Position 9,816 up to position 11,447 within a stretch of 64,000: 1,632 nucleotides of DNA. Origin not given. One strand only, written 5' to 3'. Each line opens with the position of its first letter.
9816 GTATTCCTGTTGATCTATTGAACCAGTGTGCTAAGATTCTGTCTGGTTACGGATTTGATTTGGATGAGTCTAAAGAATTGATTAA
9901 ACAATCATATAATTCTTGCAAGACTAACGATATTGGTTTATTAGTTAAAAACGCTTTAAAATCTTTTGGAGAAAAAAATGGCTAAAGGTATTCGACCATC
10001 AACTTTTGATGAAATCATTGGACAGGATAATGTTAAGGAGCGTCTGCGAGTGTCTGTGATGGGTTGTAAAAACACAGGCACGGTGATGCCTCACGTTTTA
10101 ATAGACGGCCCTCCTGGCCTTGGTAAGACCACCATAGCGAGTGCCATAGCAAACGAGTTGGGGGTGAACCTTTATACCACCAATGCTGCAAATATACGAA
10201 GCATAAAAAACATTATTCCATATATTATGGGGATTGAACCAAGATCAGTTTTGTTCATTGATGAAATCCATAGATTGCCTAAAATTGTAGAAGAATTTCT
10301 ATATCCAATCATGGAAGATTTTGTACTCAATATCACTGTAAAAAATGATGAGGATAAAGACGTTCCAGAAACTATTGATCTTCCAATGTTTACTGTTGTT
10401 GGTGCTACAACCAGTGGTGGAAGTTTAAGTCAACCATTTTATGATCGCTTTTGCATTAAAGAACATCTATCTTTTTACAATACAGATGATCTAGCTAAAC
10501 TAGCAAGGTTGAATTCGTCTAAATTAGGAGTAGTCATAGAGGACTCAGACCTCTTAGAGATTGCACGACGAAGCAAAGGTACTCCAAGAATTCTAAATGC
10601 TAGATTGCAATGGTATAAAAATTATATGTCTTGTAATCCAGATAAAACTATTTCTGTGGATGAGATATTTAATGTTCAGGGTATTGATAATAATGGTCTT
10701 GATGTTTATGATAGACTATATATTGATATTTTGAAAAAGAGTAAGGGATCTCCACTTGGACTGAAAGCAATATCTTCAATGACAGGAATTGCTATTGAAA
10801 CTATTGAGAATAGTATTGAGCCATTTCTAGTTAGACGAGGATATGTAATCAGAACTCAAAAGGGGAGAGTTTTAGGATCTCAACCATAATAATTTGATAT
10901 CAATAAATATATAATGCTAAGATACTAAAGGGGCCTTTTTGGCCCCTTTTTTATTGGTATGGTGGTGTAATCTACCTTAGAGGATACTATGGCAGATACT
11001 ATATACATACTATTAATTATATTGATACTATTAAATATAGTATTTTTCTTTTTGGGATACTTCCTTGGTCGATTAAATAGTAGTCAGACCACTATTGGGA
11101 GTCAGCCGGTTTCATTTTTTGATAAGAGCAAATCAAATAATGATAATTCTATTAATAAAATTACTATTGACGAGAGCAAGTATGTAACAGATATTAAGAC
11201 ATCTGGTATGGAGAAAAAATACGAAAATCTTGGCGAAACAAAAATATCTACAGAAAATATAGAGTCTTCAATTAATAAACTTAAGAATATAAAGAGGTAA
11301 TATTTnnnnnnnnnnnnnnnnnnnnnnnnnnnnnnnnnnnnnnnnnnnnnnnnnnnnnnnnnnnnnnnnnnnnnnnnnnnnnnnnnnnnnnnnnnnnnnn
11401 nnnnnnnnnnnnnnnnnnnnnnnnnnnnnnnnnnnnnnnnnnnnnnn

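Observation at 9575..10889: RuvB paired with a chimeric adaptor: Zn ribbon fused to a RuvA domain III-like module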

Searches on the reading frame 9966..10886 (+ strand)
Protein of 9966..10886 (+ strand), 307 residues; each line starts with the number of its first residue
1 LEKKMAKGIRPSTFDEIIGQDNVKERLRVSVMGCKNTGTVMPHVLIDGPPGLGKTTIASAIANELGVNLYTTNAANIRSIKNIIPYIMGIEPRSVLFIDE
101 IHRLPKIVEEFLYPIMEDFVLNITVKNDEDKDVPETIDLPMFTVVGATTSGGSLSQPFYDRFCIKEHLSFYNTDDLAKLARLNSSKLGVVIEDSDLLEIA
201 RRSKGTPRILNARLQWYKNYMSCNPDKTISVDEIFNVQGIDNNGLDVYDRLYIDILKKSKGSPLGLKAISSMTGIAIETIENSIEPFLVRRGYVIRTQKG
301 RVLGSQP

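Call 4: search_protein_families(library=pfam, proteins=[window:9966-10886:+], max_evalue=0.1)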
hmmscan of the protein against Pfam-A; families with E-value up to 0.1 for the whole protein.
window:9966-10886:+ (307 aa): 28 families (the best 25 are shown)
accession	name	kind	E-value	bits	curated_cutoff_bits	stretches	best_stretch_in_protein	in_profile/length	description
PF05496.18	RuvB_N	-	7.6e-49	165.9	27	1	9-168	1-159/159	Holliday junction DNA helicase RuvB P-loop domain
PF05491.19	RuvB_C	-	3.9e-17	62.4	24.7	1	243-303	2-63/72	RuvB C-terminal winged helix domain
PF00004.35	AAA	-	2.1e-16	61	21.2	1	44-166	1-127/131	ATPase family associated with various cellular activities (AAA)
PF17864.7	AAA_lid_4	-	2.7e-09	37.1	27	1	171-231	1-61/74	RuvB AAA lid domain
PF07728.20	AAA_5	-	9.6e-08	32.6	22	1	43-162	1-139/139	AAA domain (dynein-related subfamily)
PF13173.12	AAA_14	-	3e-07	31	27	1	44-110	5-80/129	AAA domain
PF01078.27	Mg_chelatase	-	6.1e-06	26.2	20.3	1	14-81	2-61/207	Magnesium chelatase, subunit ChlI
PF06068.19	TIP49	-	2.8e-05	23.9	23.8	1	15-70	24-81/347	TIP49 P-loop domain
PF13401.12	AAA_22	-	8.5e-05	23.3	27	1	44-84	8-51/130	AAA domain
PF20720.3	nSTAND3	-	9.8e-05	22.5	27.2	1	43-100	19-73/155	Novel STAND NTPase 3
PF00910.28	RNA_helicase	-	0.00016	22.5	21.5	1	44-133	1-92/105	RNA helicase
PF13191.12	AAA_16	-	0.00024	22.1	32.6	1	21-86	6-66/167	AAA ATPase domain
PF07724.20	AAA_2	-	0.00069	20.1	27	1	91-122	74-105/166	AAA domain (Cdc48 subfamily)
PF00931.28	NB-ARC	-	0.00083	19.1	23.5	1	43-64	20-41/248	NB-ARC domain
PF07726.17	AAA_3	-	0.00093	19.5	27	1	43-69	1-27/131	ATPase family associated with various cellular activities (AAA)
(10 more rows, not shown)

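Call 5: search_protein_families(library=phrogs, proteins=[window:9966-10886:+], max_evalue=0.01)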
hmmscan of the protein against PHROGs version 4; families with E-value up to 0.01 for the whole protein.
window:9966-10886:+ (307 aa): 18 families
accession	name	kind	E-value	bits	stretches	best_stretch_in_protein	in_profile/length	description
phrog_168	-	DNA, RNA and nucleotide metabolism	2e-20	74.7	1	6-224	12-217/314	clamp loader of DNA polymerase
phrog_5846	-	DNA, RNA and nucleotide metabolism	8.2e-20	72.4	1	3-118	4-120/380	clamp loader of DNA polymerase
phrog_11838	-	DNA, RNA and nucleotide metabolism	2.5e-12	47.7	1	9-84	11-83/420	clamp loader of DNA polymerase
phrog_3757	-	unknown function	2.4e-09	38.1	1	42-101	127-193/367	-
phrog_7485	-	unknown function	2.7e-07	30.9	1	44-106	230-291/430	-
phrog_10401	-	other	8.7e-07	29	1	44-77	463-496/667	ATPase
phrog_296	-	integration and excision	0.00024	20.9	1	43-107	344-403/626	DNA transposition protein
phrog_4871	-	other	0.00024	20.6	1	16-66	467-521/764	ATP-dependent protease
phrog_16448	-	other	0.00027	20.3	1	43-175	451-597/680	ATPase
phrog_1297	-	other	0.00056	20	0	43-74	27-58/356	ATPase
phrog_9172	-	unknown function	0.00086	19.2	1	23-77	89-143/509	-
phrog_50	-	DNA, RNA and nucleotide metabolism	0.00095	19.3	1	19-69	348-397/570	DnaC-like helicase loader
phrog_30773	-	unknown function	0.0016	17.8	1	38-74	192-229/666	-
phrog_5534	-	unknown function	0.0018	18.5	1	33-77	19-63/273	-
phrog_249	-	moron, auxiliary metabolic gene and host takeover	0.0021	18.5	0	43-74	129-160/380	porphyrin biosynthesis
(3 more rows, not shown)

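Call 25: search_dna_similar(query=window:9978-10886:+, collection=phages, mode=protein, max_evalue=1e-10, max_rows=40)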
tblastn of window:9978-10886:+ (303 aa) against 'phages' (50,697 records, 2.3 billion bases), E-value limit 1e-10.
Records with a match: 38; places in all: 38; records where one place covers at least 80% of the query: 33.
Best place of each record, by identity: <60% 38.
By first word of the organism name: Bacteriophage 27; Listeria 5; Acinetobacter 2; Staphylococcus 1; Enterococcus 1; Streptococcus 1; Wolbachia 1.
By host as written in the record: - 29; Listeria monocytogenes 5; Staphylococcus aureus 1; Enterococcus faecalis 1; Streptococcus dysgalactiae ERR085062 1; Wolbachia sp. wRi_AMD 1.
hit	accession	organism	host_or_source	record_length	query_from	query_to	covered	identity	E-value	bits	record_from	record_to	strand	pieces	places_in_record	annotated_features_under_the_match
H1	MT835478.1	Bacteriophage sp.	human fecal samples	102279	3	298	98%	40.5%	6e-58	206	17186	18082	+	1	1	record has no annotation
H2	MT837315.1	Bacteriophage sp.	human fecal samples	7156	5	299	97%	40.7%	7e-56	199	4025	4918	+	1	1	record has no annotation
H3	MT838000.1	Bacteriophage sp.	human fecal samples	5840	4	297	97%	40.3%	2e-50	184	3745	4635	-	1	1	record has no annotation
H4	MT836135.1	Bacteriophage sp.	human fecal samples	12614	4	297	97%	40.1%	5e-51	186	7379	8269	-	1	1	record has no annotation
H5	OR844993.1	Staphylococcus phage SA 1306 Kay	Staphylococcus aureus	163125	5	297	97%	40.3%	2e-58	207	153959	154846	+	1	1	record has no annotation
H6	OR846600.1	Enterococcus phage Efs 1-1-1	Enterococcus faecalis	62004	3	298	98%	39.7%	2e-59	210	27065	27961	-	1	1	record has no annotation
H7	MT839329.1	Bacteriophage sp.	human fecal samples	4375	3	298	98%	39.5%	6e-53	191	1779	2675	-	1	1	record has no annotation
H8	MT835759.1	Bacteriophage sp.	human fecal samples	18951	5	299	97%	39.7%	2e-53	193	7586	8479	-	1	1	record has no annotation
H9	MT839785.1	Bacteriophage sp.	human fecal samples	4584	1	294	97%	39.8%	2e-56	201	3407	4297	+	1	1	record has no annotation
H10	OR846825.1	Listeria phage LM 4-11-1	Listeria monocytogenes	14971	1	298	98%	39.1%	4e-57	203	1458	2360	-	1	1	record has no annotation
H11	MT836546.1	Bacteriophage sp.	human fecal samples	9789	5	299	97%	39.5%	5e-52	189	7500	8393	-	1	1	record has no annotation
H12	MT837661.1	Bacteriophage sp.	human fecal samples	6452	5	299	97%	39.3%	1e-56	202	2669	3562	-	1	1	record has no annotation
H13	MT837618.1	Bacteriophage sp.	human fecal samples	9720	5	302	98%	38.7%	6e-54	194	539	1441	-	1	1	record has no annotation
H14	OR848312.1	Listeria phage LM 4-14-1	Listeria monocytogenes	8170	5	299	97%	39.1%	7e-55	197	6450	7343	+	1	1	record has no annotation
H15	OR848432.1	Listeria phage LM 4-14-1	Listeria monocytogenes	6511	5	298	97%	39.3%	1e-54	196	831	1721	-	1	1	record has no annotation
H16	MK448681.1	Streptococcus phage Javan141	Streptococcus dysgalactiae ERR085062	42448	3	298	98%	38.7%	8e-55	197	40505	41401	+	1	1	holliday junction DNA helicase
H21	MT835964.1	Bacteriophage sp.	human fecal samples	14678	5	299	97%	38.0%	1e-51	188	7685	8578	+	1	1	record has no annotation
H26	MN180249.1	Wolbachia phage WO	Wolbachia sp. wRi_AMD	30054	5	302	98%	36.4%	7e-49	179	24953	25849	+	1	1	holliday junction DNA helicase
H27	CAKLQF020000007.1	Acinetobacter phage MD-2021a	not known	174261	3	302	99%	36.1%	3e-55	198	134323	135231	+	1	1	ruvB: holliday junction ATP-dependent DNA helicase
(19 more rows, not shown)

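Call 48: search_solved_structures(query=window:9978-10886:+, max_evalue=1e-20, show_alignments=3)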
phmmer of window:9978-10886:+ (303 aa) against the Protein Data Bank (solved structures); distinct sequences matched with E-value up to 1e-20: 18.
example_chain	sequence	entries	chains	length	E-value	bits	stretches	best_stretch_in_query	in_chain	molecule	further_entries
9dx4_A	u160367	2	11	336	7.8e-69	235.3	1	3-299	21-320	Holliday junction branch migration complex subunit RuvB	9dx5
9dx3_A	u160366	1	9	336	7.8e-69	235.3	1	3-299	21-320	Holliday junction branch migration complex subunit RuvB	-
7pbl_A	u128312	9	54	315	2e-64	220.8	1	5-299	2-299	Holliday junction ATP-dependent DNA helicase RuvB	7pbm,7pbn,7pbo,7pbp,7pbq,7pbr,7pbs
7x5b_A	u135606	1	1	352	2.2e-63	217.4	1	3-299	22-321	Holliday junction ATP-dependent DNA helicase RuvB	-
7x7q_M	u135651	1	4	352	2.4e-63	217.3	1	3-299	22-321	Holliday junction ATP-dependent DNA helicase RuvB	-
6blb_A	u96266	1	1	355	2.5e-63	217.2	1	3-299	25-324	Holliday junction ATP-dependent DNA helicase RuvB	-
7x7p_M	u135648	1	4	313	2.6e-63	217.2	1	4-299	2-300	Holliday junction ATP-dependent DNA helicase RuvB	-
3pfi_A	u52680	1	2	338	2e-62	214.2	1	4-300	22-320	Holliday junction ATP-dependent DNA helicase ruvB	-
1in4_A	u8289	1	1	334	2.3e-60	207.5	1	5-299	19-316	HOLLIDAY JUNCTION DNA HELICASE RUVB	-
1in6_A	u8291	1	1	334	6.1e-60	206.1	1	5-299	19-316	HOLLIDAY JUNCTION DNA HELICASE RUVB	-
1in5_A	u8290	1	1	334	6.3e-60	206.1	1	5-299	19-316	HOLLIDAY JUNCTION DNA HELICASE RUVB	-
1in8_A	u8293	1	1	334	1.2e-59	205.2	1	5-299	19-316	HOLLIDAY JUNCTION DNA HELICASE RUVB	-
1in7_A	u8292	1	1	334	1.6e-59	204.7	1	5-299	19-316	HOLLIDAY JUNCTION DNA HELICASE RUVB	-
1j7k_A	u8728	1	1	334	4.2e-59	203.3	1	5-299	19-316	HOLLIDAY JUNCTION DNA HELICASE RUVB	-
1ixr_C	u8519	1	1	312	2.5e-57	197.5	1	4-299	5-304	RuvB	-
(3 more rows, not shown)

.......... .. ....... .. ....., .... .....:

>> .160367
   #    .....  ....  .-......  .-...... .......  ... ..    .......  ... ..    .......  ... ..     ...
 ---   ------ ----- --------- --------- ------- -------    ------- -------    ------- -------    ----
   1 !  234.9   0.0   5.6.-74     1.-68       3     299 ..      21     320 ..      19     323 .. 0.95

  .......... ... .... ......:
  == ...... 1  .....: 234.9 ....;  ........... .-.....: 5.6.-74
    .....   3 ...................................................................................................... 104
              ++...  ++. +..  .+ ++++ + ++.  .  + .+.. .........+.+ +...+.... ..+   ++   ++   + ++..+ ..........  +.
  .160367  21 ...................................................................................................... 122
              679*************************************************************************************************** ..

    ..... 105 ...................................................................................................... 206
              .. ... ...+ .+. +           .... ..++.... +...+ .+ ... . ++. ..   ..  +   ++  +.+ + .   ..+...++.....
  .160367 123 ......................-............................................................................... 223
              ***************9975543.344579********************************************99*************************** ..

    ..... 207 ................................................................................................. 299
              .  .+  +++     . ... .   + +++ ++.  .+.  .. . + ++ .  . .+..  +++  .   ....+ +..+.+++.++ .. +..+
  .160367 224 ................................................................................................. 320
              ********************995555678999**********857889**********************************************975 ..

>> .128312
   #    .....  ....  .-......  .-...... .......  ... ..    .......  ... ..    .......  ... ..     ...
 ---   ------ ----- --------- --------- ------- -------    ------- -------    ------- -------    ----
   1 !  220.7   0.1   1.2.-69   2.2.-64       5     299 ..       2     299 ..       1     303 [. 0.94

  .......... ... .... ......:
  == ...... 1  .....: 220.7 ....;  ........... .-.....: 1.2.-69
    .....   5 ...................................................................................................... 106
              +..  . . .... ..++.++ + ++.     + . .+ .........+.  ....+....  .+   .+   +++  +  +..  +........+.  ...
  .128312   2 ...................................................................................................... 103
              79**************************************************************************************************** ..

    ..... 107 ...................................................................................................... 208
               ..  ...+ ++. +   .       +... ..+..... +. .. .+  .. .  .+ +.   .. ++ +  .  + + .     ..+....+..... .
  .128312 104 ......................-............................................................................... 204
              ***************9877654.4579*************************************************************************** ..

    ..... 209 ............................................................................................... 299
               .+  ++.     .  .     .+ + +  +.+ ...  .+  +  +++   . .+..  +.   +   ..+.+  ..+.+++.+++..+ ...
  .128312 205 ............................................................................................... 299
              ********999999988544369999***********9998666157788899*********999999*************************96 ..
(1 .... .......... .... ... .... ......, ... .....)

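Call 53: get_annotated_region(hit=H16, flank=2000)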
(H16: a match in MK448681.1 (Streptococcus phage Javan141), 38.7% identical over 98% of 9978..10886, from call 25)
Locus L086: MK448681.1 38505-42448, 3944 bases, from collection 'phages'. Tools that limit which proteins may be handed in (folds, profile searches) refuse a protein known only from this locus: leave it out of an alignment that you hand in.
description: Streptococcus phage Javan141, complete genome.
organism: Streptococcus phage Javan141 (NCBI taxid 2548003)
taxonomy: Viruses; Duplodnaviria; Heunggongvirae; Uroviricota; Caudoviricetes
host: Streptococcus dysgalactiae ERR085062; source: -; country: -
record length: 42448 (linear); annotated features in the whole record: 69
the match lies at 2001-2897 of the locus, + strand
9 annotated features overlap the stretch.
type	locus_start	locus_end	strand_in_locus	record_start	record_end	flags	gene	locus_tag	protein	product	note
CDS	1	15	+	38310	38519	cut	-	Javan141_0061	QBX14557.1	putative repressor C1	-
CDS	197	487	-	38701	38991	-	-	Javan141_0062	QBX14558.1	hypothetical protein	-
CDS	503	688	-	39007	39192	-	-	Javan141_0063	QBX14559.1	hypothetical protein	-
CDS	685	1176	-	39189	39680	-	-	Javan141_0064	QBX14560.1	hypothetical protein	Hypothetical protein, Lmo2276 homolog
CDS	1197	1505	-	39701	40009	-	-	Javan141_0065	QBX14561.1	hypothetical protein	-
CDS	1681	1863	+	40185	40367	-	-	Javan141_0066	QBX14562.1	paratox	-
CDS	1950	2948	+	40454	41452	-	-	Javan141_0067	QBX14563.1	holliday junction DNA helicase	Holliday junction DNA helicase RuvB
CDS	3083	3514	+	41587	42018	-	-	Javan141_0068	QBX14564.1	low molecular weight protein tyrosine phosphatase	-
CDS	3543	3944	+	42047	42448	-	-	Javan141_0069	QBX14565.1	MORN motif family protein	-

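Call 54: get_annotated_region(hit=H26, flank=2000)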
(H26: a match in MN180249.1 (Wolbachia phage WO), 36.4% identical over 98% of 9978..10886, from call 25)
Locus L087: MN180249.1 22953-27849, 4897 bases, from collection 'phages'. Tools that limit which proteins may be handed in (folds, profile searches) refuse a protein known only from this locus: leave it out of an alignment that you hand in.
description: UNVERIFIED: Wolbachia phage WO isolate Seq2WORi_AMD2 genomic sequence.
organism: Wolbachia phage WO (NCBI taxid 112596)
taxonomy: Viruses; Duplodnaviria; Heunggongvirae; Uroviricota; Caudoviricetes
host: Wolbachia sp. wRi_AMD; source: Drosophila ananassae; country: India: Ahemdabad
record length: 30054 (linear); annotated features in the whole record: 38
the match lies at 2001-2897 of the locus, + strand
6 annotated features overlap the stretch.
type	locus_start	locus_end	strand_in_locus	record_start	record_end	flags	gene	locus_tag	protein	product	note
CDS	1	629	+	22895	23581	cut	-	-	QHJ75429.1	phospho-N-acetylmuramoyl-pentapeptide- transferase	-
CDS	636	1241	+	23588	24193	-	-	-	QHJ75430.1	ribonuclease HII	-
CDS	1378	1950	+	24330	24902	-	-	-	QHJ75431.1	holliday junction DNA helicase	holliday junction DNA helicase RuvA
CDS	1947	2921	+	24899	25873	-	-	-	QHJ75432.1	holliday junction DNA helicase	Holliday junction DNA helicase RuvB'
CDS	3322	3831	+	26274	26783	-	-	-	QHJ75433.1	putative 3-methyladenine DNA glycosylase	-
CDS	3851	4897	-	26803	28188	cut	-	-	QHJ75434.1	amidophosphoribosyltransferase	-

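Call 55: get_annotated_region(hit=H27, flank=2000)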
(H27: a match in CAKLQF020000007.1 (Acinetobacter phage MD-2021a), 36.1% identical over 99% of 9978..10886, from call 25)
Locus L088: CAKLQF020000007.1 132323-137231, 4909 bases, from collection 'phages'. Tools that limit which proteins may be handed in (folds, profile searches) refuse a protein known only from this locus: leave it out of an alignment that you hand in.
description: Acinetobacter phage MD-2021a strain 5899STDY8049186 genome assembly, contig: ERS3583562SCcontig000007, whole genome shotgun sequence.
organism: Acinetobacter phage MD-2021a (NCBI taxid 2899278)
taxonomy: Viruses; Duplodnaviria; Heunggongvirae; Uroviricota; Caudoviricetes
host: -; source: not known; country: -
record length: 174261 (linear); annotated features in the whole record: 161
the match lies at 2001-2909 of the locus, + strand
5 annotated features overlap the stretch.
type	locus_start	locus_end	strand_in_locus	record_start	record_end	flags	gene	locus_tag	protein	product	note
CDS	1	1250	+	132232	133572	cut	dgt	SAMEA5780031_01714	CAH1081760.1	putative deoxyguanosinetriphosphate triphosphohydrolase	-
CDS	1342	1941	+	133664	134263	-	ruvA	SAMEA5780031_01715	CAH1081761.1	holliday junction ATP-dependent DNA helicase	-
CDS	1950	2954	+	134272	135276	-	ruvB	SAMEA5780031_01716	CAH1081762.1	holliday junction ATP-dependent DNA helicase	-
CDS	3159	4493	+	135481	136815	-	yxeP_1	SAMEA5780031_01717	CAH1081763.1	Thermostable carboxypeptidase 1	-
CDS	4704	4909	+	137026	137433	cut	ybgC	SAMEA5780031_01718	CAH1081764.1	acyl-CoA thioester hydrolase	-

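Call 56: get_annotated_region(hit=H5, flank=1500)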
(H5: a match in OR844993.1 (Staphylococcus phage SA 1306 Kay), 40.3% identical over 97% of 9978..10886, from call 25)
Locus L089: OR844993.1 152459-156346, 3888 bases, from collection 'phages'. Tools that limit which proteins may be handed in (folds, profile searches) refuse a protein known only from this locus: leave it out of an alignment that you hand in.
description: UNVERIFIED_ORG: Staphylococcus phage SA 1306 Kay clone NODE_6_length_163125_cov_19.742683 genomic sequence.
organism: Staphylococcus phage SA 1306 Kay (NCBI taxid 3113843)
taxonomy: Viruses
host: Staphylococcus aureus; source: wastewater; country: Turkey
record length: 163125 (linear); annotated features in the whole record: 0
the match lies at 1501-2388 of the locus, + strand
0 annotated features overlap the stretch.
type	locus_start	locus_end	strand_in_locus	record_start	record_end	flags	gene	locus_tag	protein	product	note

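Call 57: get_annotated_region(hit=H6, flank=1500)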
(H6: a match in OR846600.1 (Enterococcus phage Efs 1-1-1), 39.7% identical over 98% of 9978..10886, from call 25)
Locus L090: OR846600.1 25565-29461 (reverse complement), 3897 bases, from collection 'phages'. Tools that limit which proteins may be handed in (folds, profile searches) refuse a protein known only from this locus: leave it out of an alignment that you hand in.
description: UNVERIFIED_ORG: Enterococcus phage Efs 1-1-1 clone NODE_14_length_62004_cov_9.908634 genomic sequence.
organism: Enterococcus phage Efs 1-1-1 (NCBI taxid 3113827)
taxonomy: Viruses
host: Enterococcus faecalis; source: wastewater; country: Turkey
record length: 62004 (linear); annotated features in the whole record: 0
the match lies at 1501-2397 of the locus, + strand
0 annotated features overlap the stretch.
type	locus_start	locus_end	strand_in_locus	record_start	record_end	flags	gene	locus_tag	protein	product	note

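Call 58: get_annotated_region(hit=H10, flank=1500)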
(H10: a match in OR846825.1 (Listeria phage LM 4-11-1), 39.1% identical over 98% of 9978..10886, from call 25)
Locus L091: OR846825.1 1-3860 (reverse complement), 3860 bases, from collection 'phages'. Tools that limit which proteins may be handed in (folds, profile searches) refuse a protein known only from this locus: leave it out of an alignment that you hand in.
description: UNVERIFIED_ORG: Listeria phage LM 4-11-1 clone NODE_110_length_14971_cov_4.939304 genomic sequence.
organism: Listeria phage LM 4-11-1 (NCBI taxid 3113835)
taxonomy: Viruses
host: Listeria monocytogenes; source: wastewater; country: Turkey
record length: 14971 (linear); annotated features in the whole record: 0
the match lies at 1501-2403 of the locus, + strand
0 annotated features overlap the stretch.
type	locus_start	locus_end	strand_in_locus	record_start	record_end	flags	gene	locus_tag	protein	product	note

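Call 59: get_annotated_region(hit=H1, flank=1500)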
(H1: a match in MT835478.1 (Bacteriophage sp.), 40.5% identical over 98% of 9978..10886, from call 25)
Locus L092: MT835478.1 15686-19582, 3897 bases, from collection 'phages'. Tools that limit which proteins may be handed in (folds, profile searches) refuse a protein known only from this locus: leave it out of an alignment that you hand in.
description: UNVERIFIED: Bacteriophage sp. clone scaffold_11 genomic sequence.
organism: Bacteriophage sp. (NCBI taxid 38018)
taxonomy: Viruses
host: -; source: human fecal samples; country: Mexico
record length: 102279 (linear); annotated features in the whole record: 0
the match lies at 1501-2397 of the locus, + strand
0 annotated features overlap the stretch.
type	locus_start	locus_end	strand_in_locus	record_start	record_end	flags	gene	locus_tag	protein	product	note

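Call 60: get_annotated_region(hit=H8, flank=1500)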
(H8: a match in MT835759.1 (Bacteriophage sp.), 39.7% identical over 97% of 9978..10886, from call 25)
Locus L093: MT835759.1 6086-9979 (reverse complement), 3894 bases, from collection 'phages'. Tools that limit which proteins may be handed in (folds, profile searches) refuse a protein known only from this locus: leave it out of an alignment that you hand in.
description: UNVERIFIED: Bacteriophage sp. clone scaffold_625 genomic sequence.
organism: Bacteriophage sp. (NCBI taxid 38018)
taxonomy: Viruses
host: -; source: human fecal samples; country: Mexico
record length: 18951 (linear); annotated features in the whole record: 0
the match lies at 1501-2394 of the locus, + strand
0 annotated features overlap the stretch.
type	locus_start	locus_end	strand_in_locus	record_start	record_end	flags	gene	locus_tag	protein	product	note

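Call 61: get_annotated_region(hit=H21, flank=1500)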
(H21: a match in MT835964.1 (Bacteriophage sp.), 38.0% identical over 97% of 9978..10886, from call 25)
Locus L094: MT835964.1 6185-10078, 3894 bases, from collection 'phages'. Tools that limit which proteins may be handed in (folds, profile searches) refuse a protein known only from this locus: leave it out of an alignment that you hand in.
description: UNVERIFIED: Bacteriophage sp. clone scaffold_1067 genomic sequence.
organism: Bacteriophage sp. (NCBI taxid 38018)
taxonomy: Viruses
host: -; source: human fecal samples; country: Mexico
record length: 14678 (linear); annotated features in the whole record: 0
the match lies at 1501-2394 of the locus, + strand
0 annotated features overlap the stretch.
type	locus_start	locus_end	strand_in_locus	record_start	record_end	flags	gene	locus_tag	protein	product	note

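Call 83: search_protein_families(library=ncbifam, proteins=[window:9978-10886:+], max_evalue=0.01)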
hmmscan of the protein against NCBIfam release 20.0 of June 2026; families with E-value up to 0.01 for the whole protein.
window:9978-10886:+ (303 aa): 71 families (the best 25 are shown)
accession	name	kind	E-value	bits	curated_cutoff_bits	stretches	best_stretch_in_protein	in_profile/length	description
NF000868.0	PRK00080.1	equivalog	9.2e-92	307.4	282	1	3-300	17-317/330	Holliday junction branch migration DNA helicase RuvB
TIGR00635.1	ruvB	equivalog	8.5e-85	284.4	299.05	1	9-299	2-295/305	Holliday junction branch migration DNA helicase RuvB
TIGR02902.1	spore_lonB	equivalog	2.7e-13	49.4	723.3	2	4-57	58-106/531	ATP-dependent protease LonB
NF003229.0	PRK04195.1-5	equivalog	1e-11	44.2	280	1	6-79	12-86/413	replication factor C large subunit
NF001679.0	PRK00440.1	equivalog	1.7e-11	43.8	303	1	6-72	13-74/322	replication factor C small subunit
NF003230.0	PRK04195.1-6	equivalog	2e-11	43.3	441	1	5-85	8-86/494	replication factor C large subunit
NF009882.0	PRK13341.1-3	equivalog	9.1e-11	40.5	1197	1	2-120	21-143/734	AAA family ATPase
NF003226.0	PRK04195.1-1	equivalog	3.2e-10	39.5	588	1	5-79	8-82/405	replication factor C large subunit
NF009881.0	PRK13341.1-2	equivalog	3.2e-10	38.5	651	1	2-114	19-135/736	AAA family ATPase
NF009883.0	PRK13341.1-4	equivalog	9.7e-10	37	668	1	2-116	22-140/729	AAA family ATPase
NF041006.2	cell_div_CdvC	equivalog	1.3e-09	37.4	650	1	9-75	101-172/370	cell division protein CdvC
NF003233.0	PRK04195.2-3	equivalog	6e-09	35.2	471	1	6-79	8-79/504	replication factor C large subunit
TIGR02903.1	spore_lon_C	equivalog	7.2e-09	34.7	678.8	1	5-59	148-197/615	Lon family ATP-dependent protease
NF009067.0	PRK12402.1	equivalog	2.9e-08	33.1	317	1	6-73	10-72/340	replication factor C small subunit 2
TIGR02397.1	dnaX_nterm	equivalog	7.7e-08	32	250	1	3-61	6-60/355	DNA polymerase III subunit gamma/tau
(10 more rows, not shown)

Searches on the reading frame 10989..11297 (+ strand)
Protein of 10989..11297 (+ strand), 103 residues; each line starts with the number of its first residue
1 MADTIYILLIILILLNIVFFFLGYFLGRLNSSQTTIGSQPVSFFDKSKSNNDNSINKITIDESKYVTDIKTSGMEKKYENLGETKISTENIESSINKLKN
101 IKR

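Call 4: search_protein_families(library=pfam, proteins=[window:10989-11297:+], max_evalue=0.1)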
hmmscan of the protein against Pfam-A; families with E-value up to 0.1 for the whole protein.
window:10989-11297:+ (103 aa): 2 families
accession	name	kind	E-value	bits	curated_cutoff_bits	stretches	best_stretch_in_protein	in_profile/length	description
PF12698.13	ABC2_membrane_3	-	0.033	13.7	31.6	1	8-72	3-50/347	ABC-2 family transporter protein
PF12264.14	Waikav_capsid_1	-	0.079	12.9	24.8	1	52-91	124-163/197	Waikavirus capsid protein 1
